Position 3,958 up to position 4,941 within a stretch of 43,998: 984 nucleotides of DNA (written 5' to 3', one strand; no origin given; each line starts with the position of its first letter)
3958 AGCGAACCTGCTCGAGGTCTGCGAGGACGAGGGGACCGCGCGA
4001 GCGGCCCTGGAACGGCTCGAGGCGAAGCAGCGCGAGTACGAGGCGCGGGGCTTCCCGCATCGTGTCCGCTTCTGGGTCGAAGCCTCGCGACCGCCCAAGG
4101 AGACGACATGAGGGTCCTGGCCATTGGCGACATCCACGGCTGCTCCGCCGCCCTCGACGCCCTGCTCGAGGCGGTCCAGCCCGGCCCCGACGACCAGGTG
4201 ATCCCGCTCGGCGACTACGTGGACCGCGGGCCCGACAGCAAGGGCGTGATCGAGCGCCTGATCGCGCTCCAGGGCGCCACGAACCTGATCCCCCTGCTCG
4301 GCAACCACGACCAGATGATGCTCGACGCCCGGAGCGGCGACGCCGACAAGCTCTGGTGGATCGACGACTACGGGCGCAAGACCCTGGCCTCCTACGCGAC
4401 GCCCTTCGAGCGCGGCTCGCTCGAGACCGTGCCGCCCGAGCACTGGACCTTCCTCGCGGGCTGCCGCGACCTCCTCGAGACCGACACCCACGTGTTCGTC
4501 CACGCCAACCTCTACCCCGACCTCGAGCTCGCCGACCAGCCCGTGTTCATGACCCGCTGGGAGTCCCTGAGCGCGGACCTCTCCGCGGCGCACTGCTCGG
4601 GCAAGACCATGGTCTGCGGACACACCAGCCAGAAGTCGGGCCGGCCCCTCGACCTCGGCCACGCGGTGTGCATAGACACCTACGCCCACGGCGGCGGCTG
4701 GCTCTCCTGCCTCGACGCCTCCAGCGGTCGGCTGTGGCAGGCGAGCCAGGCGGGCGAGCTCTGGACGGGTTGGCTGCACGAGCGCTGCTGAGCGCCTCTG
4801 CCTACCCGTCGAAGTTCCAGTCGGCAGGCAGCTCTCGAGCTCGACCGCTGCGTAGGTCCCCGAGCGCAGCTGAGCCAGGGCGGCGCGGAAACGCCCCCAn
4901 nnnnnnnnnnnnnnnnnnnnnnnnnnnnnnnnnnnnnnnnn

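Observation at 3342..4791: Tandem, translationally coupled Cys-based DUSP and PPP-family Ser/Thr phosphatase; the DUSP gene shows a frame switch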

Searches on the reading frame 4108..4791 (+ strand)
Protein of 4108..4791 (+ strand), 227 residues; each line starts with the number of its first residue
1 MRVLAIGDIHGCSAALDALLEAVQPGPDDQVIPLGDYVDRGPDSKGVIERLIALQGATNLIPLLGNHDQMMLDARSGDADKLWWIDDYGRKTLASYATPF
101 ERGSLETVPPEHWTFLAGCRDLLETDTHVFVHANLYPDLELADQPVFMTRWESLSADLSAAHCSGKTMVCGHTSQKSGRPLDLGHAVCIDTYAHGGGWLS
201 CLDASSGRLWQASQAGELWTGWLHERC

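Call 3: search_protein_families(library=pfam, proteins=[window:4108-4788:+], max_evalue=1)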
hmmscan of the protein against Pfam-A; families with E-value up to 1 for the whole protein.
window:4108-4788:+ (227 aa): 3 families
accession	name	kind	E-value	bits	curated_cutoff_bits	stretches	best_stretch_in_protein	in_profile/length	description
PF00149.33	Metallophos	-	2.2e-15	58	21.5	1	1-83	1-72/191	Calcineurin-like phosphoesterase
PF12850.12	Metallophos_2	-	6.8e-07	29.9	27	1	1-173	1-116/154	Calcineurin-like phosphoesterase superfamily domain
PF06874.16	FBPase_2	-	0.1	11.3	27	1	29-79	185-232/639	Firmicute fructose-1,6-bisphosphatase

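Call 10: find_encoding_contigs(protein=window:4108-4791:+, flank=6000, max_places=6)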
Protein window:4108-4791:+ (227 aa): 3 contigs read that carry it; 2 places shown.
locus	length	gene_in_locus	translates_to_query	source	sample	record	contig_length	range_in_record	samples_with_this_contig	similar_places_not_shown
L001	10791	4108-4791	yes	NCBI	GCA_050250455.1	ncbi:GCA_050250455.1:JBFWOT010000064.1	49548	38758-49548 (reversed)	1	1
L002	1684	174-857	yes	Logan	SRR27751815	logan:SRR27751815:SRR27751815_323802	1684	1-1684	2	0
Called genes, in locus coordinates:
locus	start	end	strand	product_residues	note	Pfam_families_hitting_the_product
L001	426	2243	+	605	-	PF13637:Ank_4 (faint), PF13606:Ank_3 (faint), PF24521:Ank_KRIT1 (weak), PF12796:Ank_2, PF13857:Ank_5 (weak), PF00023:Ank (weak), PF13857:Ank_5, PF09234:DUF1963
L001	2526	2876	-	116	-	-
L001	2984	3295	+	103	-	-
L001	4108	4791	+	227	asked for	PF00149:Metallophos, PF12850:Metallophos_2 (weak)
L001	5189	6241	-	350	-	PF00239:Resolvase, PF07508:Recombinase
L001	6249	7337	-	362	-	PF00022:Actin (faint), PF06723:MreB_Mbl, PF25229:Salactin (weak)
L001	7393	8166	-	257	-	-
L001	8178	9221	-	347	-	PF17675:APG6_N (faint)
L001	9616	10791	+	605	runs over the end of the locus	-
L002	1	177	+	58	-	?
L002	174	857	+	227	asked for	PF00149:Metallophos, PF12850:Metallophos_2 (weak)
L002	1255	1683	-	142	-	?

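Call 30: search_protein_families(library=ncbifam, proteins=[window:4108-4788:+], max_evalue=0.01)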
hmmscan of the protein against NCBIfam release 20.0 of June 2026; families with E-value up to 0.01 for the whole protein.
window:4108-4788:+ (227 aa): 8 families
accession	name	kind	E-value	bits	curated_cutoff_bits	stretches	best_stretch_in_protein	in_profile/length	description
NF001204.0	PRK00166.1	equivalog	5.2e-15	55.5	176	1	1-75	1-74/276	symmetrical bis(5'-nucleosyl)-tetraphosphatase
NF008516.0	PRK11439.1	equivalog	3.6e-12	46.7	326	1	3-138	19-147/218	protein-serine/threonine phosphatase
NF007425.0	PRK09968.1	equivalog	2.9e-09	36.9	332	1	3-86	17-97/218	protein-serine/threonine phosphatase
TIGR04075.1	bacter_Pnkp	equivalog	1.6e-08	33.3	750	1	6-77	185-271/851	polynucleotide kinase-phosphatase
TIGR00668.1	apaH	equivalog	1.4e-06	28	222.85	1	3-73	3-72/279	bis(5'-nucleosyl)-tetraphosphatase (symmetrical) ApaH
NF010148.0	PRK13625.1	equivalog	4.7e-05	23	340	0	1-69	1-78/245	bis(5'-nucleosyl)-tetraphosphatase PrpE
NF006988.0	PRK09453.1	equivalog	0.0021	17.9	117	0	1-42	1-42/183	phosphodiesterase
TIGR00040.1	yfcE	subfamily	0.004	17.2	56.25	1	1-72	1-66/158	YfcE family phosphodiesterase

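Call 32: search_solved_structures(query=window:4108-4788:+, max_evalue=0.001, show_alignments=1)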
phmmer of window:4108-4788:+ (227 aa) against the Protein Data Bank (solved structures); distinct sequences matched with E-value up to 0.001: 9.
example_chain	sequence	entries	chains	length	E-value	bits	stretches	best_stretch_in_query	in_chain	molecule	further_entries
2qjc_A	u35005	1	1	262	1.6e-11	47.5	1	2-139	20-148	Diadenosine tetraphosphatase, putative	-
9t9n_A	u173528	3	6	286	7.6e-07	32.1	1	1-73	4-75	Bis(5'-nucleosyl)-tetraphosphatase, symmetrical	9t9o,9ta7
9olz_A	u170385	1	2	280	1.5e-06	31.1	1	4-76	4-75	Bis(5'-nucleosyl)-tetraphosphatase [symmetrical]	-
9ojd_A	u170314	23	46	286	1.5e-06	31.1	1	4-76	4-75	Bis(5'-nucleosyl)-tetraphosphatase [symmetrical] | Bis(5'-nucleosyl)-tetraphosphatase, symmetrical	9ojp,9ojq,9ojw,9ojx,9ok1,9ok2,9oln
2dfj_A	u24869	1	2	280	1.9e-06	30.8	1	4-76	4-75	diadenosinetetraphosphatase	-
1g5b_A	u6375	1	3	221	9.1e-06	28.6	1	3-87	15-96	SERINE/THREONINE PROTEIN PHOSPHATASE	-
9oly_A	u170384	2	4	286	1.8e-05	27.6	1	4-76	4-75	Bis(5'-nucleosyl)-tetraphosphatase [symmetrical]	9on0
5vjv_A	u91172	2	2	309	2.4e-05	27.2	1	3-68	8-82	Rhizobiales-like phosphatase 2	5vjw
4iyp_C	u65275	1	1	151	0.00036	23.4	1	3-90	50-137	Serine/threonine-protein phosphatase 2A catalytic subunit alpha isoform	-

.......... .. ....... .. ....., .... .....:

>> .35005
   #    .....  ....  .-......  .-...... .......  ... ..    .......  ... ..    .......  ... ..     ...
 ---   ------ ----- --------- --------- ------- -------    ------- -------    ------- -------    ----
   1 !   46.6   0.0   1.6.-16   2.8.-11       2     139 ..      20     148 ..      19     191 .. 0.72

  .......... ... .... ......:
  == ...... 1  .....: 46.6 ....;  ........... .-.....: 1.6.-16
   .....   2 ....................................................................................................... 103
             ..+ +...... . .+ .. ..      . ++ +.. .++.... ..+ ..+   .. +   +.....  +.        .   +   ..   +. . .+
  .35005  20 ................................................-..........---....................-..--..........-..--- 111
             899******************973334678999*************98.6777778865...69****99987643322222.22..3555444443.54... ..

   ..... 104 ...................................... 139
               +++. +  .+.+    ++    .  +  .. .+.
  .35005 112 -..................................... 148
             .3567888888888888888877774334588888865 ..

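Call 45: find_homologous_proteins(query=window:4108-4788:+, max_evalue=1e-20)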
Query window:4108-4788:+ (227 aa): 6153 proteins with E <= 1e-20 among 8000 candidates; the best 120 are listed.
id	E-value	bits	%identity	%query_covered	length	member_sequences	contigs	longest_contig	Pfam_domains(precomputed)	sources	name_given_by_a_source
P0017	9.5e-155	531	100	100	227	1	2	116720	PF12850.13,PF00149.34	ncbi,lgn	ncbi:MAG: metallophosphoesterase family protein [Planctomycetota bacterium]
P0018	2.4e-107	376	74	98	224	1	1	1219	PF00149.34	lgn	-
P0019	1.4e-105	370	72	98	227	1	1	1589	PF00149.34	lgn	-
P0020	6.7e-98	345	67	99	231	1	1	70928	PF12850.13,PF00149.34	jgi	jgi:serine/threonine protein phosphatase 1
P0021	2.3e-96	340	66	99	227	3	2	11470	PF00149.34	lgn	-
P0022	1.5e-95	337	68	98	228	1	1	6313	PF12850.13,PF00149.34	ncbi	-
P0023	2.6e-95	337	67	98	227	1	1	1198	PF00149.34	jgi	jgi:serine/threonine protein phosphatase 1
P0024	5.5e-95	336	65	96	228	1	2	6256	PF00149.34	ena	-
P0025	5.5e-95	336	67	99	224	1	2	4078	PF12850.13,PF00149.34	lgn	-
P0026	2.2e-92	327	62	99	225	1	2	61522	PF12850.13,PF00149.34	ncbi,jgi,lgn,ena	jgi:serine/threonine protein phosphatase 1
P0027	1.2e-91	325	64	98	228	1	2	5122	PF12850.13,PF00149.34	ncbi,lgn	-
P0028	1.1e-90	321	64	98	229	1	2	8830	PF00149.34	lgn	-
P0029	2.2e-90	320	63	98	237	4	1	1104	PF12850.13,PF00149.34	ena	-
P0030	1.1e-89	318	64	99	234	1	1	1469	PF00149.34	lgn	-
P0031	4.4e-89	316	63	99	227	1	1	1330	PF00149.34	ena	-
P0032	5.4e-89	316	64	99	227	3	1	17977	PF00149.34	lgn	-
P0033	1.2e-88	315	63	99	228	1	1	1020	PF00149.34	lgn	-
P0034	4.0e-88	313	64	98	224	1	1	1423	PF00149.34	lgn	-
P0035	1.7e-87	311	63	99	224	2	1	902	PF00149.34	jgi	jgi:serine/threonine protein phosphatase 1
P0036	2.8e-87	310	63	99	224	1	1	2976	PF12850.13,PF00149.34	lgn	-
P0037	2.2e-86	307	64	99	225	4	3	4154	PF12850.13,PF00149.34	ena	-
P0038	3.7e-86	307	61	99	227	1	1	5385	PF12850.13,PF00149.34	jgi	jgi:serine/threonine protein phosphatase 1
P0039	2.1e-85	304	63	96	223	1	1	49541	PF12850.13,PF00149.34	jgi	jgi:serine/threonine protein phosphatase 1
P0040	2.5e-85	304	62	98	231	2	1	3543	PF12850.13,PF00149.34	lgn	-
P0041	3.8e-85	303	61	98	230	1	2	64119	PF12850.13,PF00149.34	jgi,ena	jgi:serine/threonine protein phosphatase 1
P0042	4.6e-85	303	62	98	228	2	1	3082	PF12850.13,PF00149.34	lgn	-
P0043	5.5e-85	303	63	98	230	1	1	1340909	PF12850.13,PF00149.34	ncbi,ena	-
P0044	6.9e-85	303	61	99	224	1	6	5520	PF00149.34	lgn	-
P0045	7.0e-85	302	60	99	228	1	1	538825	PF12850.13,PF00149.34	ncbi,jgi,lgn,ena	jgi:serine/threonine protein phosphatase 1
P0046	7.2e-85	302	61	99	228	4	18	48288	PF12850.13,PF00149.34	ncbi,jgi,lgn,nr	ncbi:MAG TPA: metallophosphoesterase family protein [Gemmataceae bacterium]|nr:metallophosphoesteras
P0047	1.6e-84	301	60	98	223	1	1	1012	PF00149.34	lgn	-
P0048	3.3e-84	300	60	99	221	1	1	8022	PF00149.34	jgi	jgi:serine/threonine protein phosphatase 1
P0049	5.1e-84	300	62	99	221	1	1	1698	PF00149.34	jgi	jgi:serine/threonine protein phosphatase 1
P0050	6.9e-84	299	59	99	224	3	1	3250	PF00149.34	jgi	-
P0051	1.4e-83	298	60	99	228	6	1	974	PF12850.13,PF00149.34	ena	-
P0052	1.5e-83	298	60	99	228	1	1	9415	PF12850.13,PF00149.34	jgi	jgi:serine/threonine protein phosphatase 1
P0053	1.6e-83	298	59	99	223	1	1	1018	PF00149.34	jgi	-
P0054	1.7e-83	298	60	99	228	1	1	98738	PF12850.13,PF00149.34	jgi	jgi:serine/threonine protein phosphatase 1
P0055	2.1e-83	298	62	98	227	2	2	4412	PF12850.13,PF00149.34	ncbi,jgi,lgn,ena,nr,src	ncbi:MAG TPA: metallophosphoesterase family protein [Gemmataceae bacterium]|nr:metallophosphoesteras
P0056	3.2e-83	297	59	99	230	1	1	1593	PF12850.13,PF00149.34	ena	-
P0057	3.7e-83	297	60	99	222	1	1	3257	PF00149.34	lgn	-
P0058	5.2e-83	296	59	99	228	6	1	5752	PF00149.34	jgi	jgi:serine/threonine protein phosphatase 1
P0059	7.4e-83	296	60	99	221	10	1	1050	PF00149.34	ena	-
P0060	7.9e-83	296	59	99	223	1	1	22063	PF00149.34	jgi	jgi:serine/threonine protein phosphatase 1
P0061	1.1e-82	295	60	98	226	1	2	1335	PF00149.34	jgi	jgi:serine/threonine protein phosphatase 1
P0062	1.1e-82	295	60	98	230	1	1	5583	PF12850.13,PF00149.34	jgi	jgi:serine/threonine protein phosphatase 1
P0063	1.6e-82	295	60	98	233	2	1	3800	PF00149.34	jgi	-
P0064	1.9e-82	295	60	99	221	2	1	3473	PF00149.34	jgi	jgi:serine/threonine protein phosphatase 1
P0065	1.9e-82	295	61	99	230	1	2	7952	PF00149.34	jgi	jgi:serine/threonine protein phosphatase 1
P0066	2.2e-82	294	59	99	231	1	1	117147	PF12850.13,PF00149.34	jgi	jgi:serine/threonine protein phosphatase 1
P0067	2.6e-82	294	59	99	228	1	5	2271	PF12850.13,PF00149.34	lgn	-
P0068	3.2e-82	294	58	99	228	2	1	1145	PF12850.13,PF00149.34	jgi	jgi:serine/threonine protein phosphatase 1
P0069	3.8e-82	294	62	98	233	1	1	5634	PF12850.13,PF00149.34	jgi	jgi:serine/threonine protein phosphatase 1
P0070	5.6e-82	293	60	99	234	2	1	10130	PF12850.13,PF00149.34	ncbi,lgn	-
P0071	8.3e-82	292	64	95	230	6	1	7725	PF12850.13,PF00149.34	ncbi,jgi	jgi:serine/threonine protein phosphatase 1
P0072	9.8e-82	292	60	98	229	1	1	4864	PF12850.13,PF00149.34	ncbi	-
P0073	1.4e-81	292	60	98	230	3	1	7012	PF12850.13,PF00149.34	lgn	-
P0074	1.8e-81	291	59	99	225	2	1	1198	PF00149.34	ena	-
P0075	3.3e-81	290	60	99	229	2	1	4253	PF12850.13,PF00149.34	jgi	jgi:serine/threonine protein phosphatase 1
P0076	3.4e-81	290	59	99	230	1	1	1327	PF12850.13,PF00149.34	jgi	jgi:serine/threonine protein phosphatase 1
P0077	3.4e-81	290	60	98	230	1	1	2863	PF00149.34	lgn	-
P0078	4.3e-81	290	60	98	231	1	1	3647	PF00149.34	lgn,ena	-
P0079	5.0e-81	290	59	99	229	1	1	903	PF12850.13,PF00149.34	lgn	-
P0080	5.8e-81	290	60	98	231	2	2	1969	PF00149.34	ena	-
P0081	8.2e-81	289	58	98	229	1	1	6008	PF12850.13,PF00149.34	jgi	jgi:serine/threonine protein phosphatase 1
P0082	1.0e-80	289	60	98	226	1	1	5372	PF12850.13,PF00149.34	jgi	jgi:serine/threonine protein phosphatase 1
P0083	1.2e-80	289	59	98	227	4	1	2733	PF12850.13,PF00149.34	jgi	jgi:serine/threonine protein phosphatase 1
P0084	1.2e-80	289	58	99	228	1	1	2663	PF00149.34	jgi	jgi:serine/threonine protein phosphatase 1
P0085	1.3e-80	289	58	98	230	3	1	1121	PF12850.13,PF00149.34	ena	-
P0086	1.8e-80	288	60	99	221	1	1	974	PF00149.34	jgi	jgi:serine/threonine protein phosphatase 1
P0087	2.1e-80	288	58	99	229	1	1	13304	PF00149.34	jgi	jgi:serine/threonine protein phosphatase 1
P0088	3.9e-80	287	60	98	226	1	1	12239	PF00149.34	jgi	jgi:serine/threonine protein phosphatase 1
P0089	4.2e-80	287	59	97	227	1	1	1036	PF12850.13,PF00149.34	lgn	-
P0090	6.1e-80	286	58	99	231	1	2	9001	PF12850.13,PF00149.34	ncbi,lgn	-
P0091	6.2e-80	286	59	99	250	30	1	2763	PF12850.13,PF00149.34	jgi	-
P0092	6.5e-80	286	60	99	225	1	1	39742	PF12850.13,PF00149.34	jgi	jgi:serine/threonine protein phosphatase 1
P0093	7.0e-80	286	59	100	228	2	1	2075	PF12850.13,PF00149.34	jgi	jgi:serine/threonine protein phosphatase 1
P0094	1.0e-79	286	58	100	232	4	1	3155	PF00149.34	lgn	-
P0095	1.0e-79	286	59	99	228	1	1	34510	PF12850.13,PF00149.34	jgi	jgi:serine/threonine protein phosphatase 1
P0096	1.0e-79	286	58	99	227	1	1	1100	PF12850.13,PF00149.34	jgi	jgi:serine/threonine protein phosphatase 1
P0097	1.4e-79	285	59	99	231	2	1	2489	PF12850.13,PF00149.34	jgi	jgi:serine/threonine protein phosphatase 1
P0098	1.5e-79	285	57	98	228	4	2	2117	PF12850.13,PF00149.34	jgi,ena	-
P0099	1.8e-79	285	60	98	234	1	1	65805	PF12850.13,PF00149.34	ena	-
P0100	1.8e-79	285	58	99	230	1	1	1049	PF12850.13,PF00149.34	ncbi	-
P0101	2.6e-79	284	58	99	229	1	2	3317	PF12850.13,PF00149.34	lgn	-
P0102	2.8e-79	284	57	99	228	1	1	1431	PF12850.13,PF00149.34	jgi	jgi:serine/threonine protein phosphatase 1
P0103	3.0e-79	284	58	99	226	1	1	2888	PF12850.13,PF00149.34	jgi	jgi:serine/threonine protein phosphatase 1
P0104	3.9e-79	284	58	98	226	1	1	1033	PF12850.13,PF00149.34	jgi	jgi:serine/threonine protein phosphatase 1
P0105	4.4e-79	284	61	95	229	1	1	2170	PF12850.13,PF00149.34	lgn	-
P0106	4.4e-79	284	66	85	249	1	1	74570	PF00149.34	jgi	jgi:serine/threonine protein phosphatase 1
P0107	4.9e-79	283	59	99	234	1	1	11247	PF12850.13,PF00149.34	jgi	jgi:serine/threonine protein phosphatase 1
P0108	5.1e-79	283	60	99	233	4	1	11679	PF00149.34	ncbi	ncbi:MAG: metallophosphoesterase family protein [Gemmataceae bacterium]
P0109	6.1e-79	283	58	99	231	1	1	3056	PF12850.13,PF00149.34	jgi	jgi:serine/threonine protein phosphatase 1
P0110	6.6e-79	283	60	98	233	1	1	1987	PF12850.13,PF00149.34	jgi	jgi:serine/threonine protein phosphatase 1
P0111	7.0e-79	283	61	98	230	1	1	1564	PF00149.34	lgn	-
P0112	7.0e-79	283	58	99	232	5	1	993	PF00149.34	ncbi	-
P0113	7.5e-79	283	56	97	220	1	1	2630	PF00149.34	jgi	jgi:serine/threonine protein phosphatase 1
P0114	7.8e-79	283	58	99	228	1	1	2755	PF00149.34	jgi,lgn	jgi:serine/threonine protein phosphatase 1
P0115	8.6e-79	283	60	96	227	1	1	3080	PF12850.13,PF00149.34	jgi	jgi:serine/threonine protein phosphatase 1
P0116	9.8e-79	282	56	96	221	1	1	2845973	PF00149.34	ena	-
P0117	9.9e-79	282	58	99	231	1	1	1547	PF12850.13,PF00149.34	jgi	jgi:serine/threonine protein phosphatase 1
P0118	1.0e-78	282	58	99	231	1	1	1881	PF12850.13,PF00149.34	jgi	jgi:serine/threonine protein phosphatase 1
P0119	1.1e-78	282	56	99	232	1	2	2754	PF12850.13,PF00149.34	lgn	-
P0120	1.1e-78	282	58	98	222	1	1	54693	PF12850.13,PF00149.34,PF06874.17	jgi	-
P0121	1.4e-78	282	59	98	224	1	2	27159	PF00149.34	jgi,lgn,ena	-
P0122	1.5e-78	282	60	96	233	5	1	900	PF12850.13,PF00149.34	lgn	-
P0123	1.9e-78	281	59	98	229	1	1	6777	PF12850.13,PF00149.34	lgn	-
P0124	2.0e-78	281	59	99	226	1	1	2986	PF12850.13,PF00149.34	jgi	jgi:serine/threonine protein phosphatase 1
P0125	2.1e-78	281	56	97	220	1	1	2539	PF00149.34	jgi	jgi:serine/threonine protein phosphatase 1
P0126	2.3e-78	281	61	98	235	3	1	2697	PF12850.13,PF00149.34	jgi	jgi:serine/threonine protein phosphatase 1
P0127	2.5e-78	281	59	96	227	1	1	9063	PF12850.13,PF00149.34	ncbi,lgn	-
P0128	2.7e-78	281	57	98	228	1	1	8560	PF12850.13,PF00149.34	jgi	jgi:serine/threonine protein phosphatase 1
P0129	2.7e-78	281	60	98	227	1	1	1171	PF12850.13,PF00149.34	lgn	-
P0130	2.7e-78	281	55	98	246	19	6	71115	PF12850.13,PF00149.34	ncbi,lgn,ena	-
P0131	3.0e-78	281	60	97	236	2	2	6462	PF12850.13,PF00149.34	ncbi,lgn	-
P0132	3.5e-78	281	60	96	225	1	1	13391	PF00149.34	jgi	jgi:serine/threonine protein phosphatase 1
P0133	3.6e-78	281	58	98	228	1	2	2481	PF12850.13,PF00149.34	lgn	-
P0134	3.8e-78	280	59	99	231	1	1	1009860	PF00149.34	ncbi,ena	-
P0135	3.9e-78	280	59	99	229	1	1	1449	PF12850.13,PF00149.34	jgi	jgi:serine/threonine protein phosphatase 1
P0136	4.0e-78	280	58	96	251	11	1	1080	PF12850.13,PF00149.34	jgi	jgi:serine/threonine protein phosphatase 1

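Call 46: find_encoding_contigs(protein=P0020, flank=3000, max_places=2)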
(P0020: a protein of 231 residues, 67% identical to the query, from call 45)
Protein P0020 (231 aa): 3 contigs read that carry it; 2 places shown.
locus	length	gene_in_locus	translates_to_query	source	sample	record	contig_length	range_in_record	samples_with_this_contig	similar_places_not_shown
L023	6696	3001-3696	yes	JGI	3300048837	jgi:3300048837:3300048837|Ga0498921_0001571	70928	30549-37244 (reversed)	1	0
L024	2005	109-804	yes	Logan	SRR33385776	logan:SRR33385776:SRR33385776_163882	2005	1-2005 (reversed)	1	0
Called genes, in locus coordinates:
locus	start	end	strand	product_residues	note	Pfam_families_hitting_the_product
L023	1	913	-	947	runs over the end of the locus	PF14446:Prok-RING_1 (weak), PF07660:STN (faint), PF21305:type_II_gspD_N0 (faint)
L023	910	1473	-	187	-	PF04542:Sigma70_r2, PF08281:Sigma70_r4_2, PF04545:Sigma70_r4 (faint)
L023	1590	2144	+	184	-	PF14446:Prok-RING_1 (weak)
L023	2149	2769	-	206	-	-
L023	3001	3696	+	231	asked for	PF00149:Metallophos, PF12850:Metallophos_2 (weak)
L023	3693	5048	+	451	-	PF13360:PQQ_2 (weak)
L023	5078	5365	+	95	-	-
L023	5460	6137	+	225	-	PF05685:Uma2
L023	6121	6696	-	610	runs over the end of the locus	PF00664:ABC_membrane, PF00005:ABC_tran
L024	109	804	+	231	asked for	PF00149:Metallophos, PF12850:Metallophos_2 (weak)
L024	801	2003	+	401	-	?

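Call 47: find_encoding_contigs(protein=P0022, flank=3000, max_places=2)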
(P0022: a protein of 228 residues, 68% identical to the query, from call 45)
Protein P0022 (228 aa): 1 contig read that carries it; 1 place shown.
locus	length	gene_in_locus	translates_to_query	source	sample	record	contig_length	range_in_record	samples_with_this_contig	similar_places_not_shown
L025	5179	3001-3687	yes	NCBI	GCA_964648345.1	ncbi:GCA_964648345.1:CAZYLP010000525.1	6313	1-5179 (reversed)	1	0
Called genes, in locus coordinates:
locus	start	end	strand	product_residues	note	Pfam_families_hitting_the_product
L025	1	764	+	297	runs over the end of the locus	-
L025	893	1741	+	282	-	PF14891:Peptidase_M91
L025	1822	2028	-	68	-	-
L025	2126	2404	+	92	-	-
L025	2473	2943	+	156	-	-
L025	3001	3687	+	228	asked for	PF00149:Metallophos, PF12850:Metallophos_2 (weak)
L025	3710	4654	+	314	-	-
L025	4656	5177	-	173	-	?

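Call 48: find_encoding_contigs(protein=P0021, flank=3000, max_places=2)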
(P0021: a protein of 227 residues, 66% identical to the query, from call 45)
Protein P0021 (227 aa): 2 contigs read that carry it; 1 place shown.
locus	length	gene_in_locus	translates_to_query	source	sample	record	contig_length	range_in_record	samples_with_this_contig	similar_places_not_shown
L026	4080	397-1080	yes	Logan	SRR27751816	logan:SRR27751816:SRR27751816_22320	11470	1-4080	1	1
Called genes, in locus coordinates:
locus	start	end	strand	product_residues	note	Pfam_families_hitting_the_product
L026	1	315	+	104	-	?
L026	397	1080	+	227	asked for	PF00149:Metallophos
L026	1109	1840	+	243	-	PF02230:Abhydrolase_2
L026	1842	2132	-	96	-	PF00903:Glyoxalase (weak)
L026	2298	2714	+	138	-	-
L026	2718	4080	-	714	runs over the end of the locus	PF01839:FG-GAP (faint), PF13517:FG-GAP_3, PF07593:UnbV_ASPIC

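Call 81: list_cluster_members(proteins=[P0005, P0010, P0017, P0016])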
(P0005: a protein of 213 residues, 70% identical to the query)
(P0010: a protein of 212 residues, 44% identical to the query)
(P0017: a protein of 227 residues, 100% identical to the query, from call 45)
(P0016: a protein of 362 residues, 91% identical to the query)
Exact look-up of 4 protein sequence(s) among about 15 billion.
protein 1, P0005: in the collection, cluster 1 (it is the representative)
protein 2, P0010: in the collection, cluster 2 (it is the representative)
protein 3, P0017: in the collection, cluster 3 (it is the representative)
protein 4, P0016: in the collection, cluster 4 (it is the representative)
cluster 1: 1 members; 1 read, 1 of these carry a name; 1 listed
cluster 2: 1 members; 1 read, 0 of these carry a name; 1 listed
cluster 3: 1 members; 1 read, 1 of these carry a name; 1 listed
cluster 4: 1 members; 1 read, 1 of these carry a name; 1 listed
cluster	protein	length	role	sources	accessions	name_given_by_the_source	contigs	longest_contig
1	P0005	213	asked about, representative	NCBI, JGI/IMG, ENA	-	hypothetical protein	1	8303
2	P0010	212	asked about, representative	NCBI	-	-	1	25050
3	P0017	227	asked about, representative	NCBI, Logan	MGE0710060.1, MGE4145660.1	MAG: metallophosphoesterase family protein [Planctomycetota bacterium]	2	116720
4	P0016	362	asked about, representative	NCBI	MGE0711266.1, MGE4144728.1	MAG: hypothetical protein AB7N76_29115 [Planctomycetota bacterium]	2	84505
